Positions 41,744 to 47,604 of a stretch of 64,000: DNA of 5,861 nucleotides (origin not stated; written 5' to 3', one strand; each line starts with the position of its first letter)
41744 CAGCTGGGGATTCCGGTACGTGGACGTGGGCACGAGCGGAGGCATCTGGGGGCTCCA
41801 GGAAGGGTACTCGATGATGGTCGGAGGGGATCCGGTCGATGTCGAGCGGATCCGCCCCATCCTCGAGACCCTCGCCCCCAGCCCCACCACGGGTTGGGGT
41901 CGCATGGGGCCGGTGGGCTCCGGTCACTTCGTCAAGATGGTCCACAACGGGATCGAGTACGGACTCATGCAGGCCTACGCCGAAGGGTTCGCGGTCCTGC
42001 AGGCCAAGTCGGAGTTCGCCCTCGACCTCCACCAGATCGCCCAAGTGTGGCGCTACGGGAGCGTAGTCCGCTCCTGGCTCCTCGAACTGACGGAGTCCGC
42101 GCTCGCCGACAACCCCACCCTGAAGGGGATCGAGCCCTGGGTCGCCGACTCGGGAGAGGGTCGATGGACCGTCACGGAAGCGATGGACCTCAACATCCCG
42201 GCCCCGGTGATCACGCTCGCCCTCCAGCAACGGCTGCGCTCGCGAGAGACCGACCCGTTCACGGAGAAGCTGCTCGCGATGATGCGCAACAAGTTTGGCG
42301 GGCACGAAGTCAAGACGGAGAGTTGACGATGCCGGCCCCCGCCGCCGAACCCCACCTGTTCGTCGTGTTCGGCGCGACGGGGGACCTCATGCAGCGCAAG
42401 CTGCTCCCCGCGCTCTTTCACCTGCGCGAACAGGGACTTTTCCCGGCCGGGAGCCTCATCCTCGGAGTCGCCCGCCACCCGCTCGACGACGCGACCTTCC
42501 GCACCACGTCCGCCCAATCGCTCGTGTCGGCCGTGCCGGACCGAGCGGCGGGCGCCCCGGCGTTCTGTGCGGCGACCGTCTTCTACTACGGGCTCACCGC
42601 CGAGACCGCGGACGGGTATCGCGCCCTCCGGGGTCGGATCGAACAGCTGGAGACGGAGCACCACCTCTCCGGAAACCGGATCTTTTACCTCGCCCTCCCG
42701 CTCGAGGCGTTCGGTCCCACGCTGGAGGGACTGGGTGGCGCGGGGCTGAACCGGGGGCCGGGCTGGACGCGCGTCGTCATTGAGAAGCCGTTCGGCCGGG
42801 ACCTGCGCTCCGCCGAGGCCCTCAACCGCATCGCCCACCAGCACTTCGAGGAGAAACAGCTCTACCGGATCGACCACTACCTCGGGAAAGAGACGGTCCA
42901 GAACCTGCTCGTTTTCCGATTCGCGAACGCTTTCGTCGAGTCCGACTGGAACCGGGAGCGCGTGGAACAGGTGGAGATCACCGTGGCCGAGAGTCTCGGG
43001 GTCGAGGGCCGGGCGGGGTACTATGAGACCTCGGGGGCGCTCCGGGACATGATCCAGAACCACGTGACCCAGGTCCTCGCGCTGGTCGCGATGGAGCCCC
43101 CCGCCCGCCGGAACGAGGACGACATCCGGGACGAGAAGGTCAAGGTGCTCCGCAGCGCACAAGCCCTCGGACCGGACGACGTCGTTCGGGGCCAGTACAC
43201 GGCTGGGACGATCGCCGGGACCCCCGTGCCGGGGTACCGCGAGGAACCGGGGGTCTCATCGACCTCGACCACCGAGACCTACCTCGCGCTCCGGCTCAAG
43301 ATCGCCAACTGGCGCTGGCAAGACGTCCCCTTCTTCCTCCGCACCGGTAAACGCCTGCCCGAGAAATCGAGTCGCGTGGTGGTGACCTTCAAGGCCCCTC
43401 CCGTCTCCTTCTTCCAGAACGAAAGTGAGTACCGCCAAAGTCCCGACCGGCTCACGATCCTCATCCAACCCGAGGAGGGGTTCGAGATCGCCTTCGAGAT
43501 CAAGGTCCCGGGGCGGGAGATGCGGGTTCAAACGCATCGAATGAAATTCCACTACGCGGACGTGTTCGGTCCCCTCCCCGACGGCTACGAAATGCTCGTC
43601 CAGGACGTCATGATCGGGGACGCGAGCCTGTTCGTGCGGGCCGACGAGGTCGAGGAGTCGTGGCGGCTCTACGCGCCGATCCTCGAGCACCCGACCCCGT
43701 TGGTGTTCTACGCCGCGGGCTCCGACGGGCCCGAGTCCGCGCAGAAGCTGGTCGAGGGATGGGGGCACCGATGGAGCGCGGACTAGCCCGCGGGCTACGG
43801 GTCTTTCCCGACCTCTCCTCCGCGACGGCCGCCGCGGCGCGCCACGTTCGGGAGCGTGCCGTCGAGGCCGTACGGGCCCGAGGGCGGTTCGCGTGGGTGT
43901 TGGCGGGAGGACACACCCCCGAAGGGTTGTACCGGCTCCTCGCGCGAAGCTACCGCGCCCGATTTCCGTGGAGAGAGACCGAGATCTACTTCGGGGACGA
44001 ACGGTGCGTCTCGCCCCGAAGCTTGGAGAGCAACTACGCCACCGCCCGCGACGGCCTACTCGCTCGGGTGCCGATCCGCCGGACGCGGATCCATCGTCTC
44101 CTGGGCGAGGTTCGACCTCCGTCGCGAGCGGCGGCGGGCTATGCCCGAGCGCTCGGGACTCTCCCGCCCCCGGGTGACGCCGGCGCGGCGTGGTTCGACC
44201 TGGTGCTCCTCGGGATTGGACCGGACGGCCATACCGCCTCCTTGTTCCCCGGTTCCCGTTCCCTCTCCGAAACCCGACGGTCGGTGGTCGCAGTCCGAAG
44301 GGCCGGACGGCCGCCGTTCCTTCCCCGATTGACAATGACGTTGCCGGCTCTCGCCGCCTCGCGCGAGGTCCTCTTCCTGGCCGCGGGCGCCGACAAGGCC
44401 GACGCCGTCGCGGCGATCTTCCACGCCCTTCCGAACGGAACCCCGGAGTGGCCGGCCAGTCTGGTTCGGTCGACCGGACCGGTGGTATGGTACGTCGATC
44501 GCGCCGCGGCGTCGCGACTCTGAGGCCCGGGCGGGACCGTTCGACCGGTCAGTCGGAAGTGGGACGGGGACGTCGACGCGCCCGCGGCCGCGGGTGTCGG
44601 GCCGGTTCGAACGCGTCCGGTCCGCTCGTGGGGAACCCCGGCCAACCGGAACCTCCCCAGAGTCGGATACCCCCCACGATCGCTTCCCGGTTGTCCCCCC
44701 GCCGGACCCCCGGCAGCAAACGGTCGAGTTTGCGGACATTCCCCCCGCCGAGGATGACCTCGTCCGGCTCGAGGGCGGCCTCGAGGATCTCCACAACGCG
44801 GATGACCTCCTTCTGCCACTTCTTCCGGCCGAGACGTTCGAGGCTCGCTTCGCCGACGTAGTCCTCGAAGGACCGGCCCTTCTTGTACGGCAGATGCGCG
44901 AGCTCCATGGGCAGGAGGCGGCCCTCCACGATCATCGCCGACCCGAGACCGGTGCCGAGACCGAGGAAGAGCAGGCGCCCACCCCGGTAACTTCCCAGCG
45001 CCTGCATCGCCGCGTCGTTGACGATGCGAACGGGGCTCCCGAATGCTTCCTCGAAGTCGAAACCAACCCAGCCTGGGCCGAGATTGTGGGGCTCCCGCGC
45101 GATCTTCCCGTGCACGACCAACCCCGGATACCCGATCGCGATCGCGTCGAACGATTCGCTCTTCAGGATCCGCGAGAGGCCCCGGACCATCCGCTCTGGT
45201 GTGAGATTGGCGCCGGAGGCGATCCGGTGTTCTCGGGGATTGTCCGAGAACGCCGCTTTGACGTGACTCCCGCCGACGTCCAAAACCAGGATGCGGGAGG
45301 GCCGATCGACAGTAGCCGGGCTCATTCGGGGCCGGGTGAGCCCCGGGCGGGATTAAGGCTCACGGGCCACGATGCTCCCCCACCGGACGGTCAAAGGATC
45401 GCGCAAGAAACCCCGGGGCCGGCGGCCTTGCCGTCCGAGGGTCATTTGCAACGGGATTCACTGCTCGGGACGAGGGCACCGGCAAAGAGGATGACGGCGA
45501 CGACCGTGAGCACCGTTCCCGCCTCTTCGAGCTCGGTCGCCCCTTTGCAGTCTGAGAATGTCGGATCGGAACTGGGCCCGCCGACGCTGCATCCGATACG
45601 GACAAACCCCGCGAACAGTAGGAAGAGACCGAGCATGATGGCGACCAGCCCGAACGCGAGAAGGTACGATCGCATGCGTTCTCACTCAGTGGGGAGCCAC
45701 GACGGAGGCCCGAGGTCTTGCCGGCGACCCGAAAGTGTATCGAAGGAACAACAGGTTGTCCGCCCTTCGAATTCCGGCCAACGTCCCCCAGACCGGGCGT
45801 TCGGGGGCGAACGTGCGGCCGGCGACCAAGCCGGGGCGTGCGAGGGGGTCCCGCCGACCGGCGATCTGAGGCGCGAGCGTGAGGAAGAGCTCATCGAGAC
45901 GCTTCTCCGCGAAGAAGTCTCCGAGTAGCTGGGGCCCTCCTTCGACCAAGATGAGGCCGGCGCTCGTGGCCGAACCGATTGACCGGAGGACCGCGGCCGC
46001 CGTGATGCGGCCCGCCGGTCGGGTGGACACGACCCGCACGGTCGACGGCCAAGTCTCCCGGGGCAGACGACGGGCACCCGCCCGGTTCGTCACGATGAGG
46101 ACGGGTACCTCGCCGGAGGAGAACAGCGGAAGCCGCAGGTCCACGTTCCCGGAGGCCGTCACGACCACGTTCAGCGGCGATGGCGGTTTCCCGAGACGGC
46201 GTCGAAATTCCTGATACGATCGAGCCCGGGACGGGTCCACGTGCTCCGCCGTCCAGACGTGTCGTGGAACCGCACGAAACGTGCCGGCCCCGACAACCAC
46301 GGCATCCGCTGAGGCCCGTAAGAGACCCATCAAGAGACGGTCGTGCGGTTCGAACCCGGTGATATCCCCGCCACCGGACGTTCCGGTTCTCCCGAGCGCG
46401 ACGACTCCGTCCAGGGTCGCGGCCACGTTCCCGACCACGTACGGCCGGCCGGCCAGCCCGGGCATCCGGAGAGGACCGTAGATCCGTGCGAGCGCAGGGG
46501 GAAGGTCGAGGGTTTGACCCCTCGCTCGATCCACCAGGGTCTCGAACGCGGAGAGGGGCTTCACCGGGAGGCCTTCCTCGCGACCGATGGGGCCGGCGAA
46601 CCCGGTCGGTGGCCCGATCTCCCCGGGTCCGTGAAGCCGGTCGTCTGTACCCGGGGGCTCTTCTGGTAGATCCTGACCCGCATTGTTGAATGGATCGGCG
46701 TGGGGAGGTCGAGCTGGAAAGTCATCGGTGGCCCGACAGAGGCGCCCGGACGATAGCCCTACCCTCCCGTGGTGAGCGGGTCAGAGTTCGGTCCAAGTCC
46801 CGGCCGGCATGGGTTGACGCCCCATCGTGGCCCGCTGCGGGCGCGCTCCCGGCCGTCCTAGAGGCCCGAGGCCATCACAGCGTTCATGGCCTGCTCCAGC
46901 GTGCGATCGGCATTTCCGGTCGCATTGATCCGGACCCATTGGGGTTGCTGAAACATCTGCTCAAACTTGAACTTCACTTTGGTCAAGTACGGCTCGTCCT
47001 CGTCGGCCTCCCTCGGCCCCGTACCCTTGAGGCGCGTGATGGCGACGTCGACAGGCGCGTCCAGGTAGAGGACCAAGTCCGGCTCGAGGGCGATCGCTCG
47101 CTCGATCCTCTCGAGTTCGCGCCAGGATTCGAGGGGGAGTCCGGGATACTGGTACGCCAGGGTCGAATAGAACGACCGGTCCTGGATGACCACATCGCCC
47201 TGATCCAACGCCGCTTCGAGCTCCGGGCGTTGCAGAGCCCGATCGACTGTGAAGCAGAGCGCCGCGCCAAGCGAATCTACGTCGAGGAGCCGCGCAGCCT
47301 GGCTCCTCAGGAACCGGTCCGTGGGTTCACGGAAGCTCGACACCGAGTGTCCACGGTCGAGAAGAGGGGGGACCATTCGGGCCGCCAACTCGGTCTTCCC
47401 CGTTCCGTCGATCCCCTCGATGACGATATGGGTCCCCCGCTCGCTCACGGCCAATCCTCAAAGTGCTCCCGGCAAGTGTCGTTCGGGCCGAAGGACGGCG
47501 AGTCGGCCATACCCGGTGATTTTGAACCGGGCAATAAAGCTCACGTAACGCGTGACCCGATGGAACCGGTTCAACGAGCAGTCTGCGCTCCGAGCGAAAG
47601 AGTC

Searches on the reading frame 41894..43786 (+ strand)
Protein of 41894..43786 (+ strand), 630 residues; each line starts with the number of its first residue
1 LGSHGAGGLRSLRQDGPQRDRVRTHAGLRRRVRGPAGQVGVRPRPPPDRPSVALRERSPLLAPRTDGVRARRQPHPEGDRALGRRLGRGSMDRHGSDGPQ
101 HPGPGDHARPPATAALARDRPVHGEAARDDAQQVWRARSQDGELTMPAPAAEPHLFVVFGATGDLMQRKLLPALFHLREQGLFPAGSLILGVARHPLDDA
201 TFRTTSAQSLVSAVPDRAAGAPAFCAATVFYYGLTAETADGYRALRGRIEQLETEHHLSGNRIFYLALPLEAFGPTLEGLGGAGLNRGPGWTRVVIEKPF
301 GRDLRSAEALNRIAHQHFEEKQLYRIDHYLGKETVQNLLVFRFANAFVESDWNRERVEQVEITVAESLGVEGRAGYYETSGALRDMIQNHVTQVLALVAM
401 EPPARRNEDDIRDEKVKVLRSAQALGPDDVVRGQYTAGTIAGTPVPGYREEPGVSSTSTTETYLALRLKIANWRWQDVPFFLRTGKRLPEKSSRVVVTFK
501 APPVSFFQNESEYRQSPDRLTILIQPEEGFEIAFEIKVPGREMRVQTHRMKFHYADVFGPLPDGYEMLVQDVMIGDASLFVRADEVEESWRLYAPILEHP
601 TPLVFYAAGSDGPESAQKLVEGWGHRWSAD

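Call 45: search_protein_families(library=pfam, proteins=[window:41894-43786:+], max_evalue=0.00001)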
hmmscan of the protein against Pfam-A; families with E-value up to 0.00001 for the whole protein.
window:41894-43786:+ (630 aa): 2 families
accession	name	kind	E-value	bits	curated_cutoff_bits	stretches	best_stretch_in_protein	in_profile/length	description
PF02781.21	G6PD_C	-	1.8e-109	365.8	27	1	339-627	1-295/296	Glucose-6-phosphate dehydrogenase, C-terminal domain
PF00479.28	G6PD_N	-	6.8e-54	183.7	22.1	1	157-337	1-183/183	Glucose-6-phosphate dehydrogenase, NAD binding domain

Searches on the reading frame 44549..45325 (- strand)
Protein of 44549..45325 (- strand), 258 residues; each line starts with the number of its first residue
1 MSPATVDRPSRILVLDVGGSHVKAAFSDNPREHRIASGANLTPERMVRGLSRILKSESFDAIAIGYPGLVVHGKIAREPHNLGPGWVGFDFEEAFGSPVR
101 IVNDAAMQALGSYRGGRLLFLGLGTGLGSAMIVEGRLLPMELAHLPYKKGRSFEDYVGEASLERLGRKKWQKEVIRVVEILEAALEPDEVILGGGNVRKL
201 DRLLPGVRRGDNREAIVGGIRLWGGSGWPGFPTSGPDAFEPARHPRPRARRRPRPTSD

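Call 45: search_protein_families(library=pfam, proteins=[window:44549-45325:-], max_evalue=0.00001)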
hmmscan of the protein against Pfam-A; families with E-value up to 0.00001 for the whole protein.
window:44549-45325:- (258 aa): 1 family
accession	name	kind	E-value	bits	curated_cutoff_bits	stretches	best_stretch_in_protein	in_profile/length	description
PF00480.26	ROK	-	6.5e-09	36.2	22.9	1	15-137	4-144/294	ROK family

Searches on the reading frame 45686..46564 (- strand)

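Call 48: search_protein_families(library=pfam, proteins=[window:45686-46564:-], max_evalue=0.00001)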
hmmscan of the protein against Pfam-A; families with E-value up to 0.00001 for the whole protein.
window:45686-46564:- (292 aa): 1 family
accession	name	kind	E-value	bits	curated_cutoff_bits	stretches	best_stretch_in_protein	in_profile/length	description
PF01872.23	RibD_C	-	4e-22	79.4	24.1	1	41-241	1-172/197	RibD C-terminal domain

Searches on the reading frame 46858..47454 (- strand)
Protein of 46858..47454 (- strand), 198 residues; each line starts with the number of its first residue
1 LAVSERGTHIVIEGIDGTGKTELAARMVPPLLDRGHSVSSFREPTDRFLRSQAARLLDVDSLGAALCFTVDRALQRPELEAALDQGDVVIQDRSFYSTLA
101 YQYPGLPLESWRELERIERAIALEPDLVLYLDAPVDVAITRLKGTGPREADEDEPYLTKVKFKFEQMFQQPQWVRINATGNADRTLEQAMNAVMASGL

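Call 48: search_protein_families(library=pfam, proteins=[window:46858-47454:-], max_evalue=0.00001)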
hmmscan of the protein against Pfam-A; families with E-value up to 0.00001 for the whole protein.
window:46858-47454:- (198 aa): 3 families
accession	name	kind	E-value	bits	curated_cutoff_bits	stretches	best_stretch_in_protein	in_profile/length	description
PF02223.23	Thymidylate_kin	-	2.8e-26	92.8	27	1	12-183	1-179/185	Thymidylate kinase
PF01712.25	dNK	-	1.1e-08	35.5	27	1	10-178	1-177/203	Deoxynucleoside kinase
PF13521.12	AAA_28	-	5.4e-06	27.2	27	1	10-137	2-122/164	AAA domain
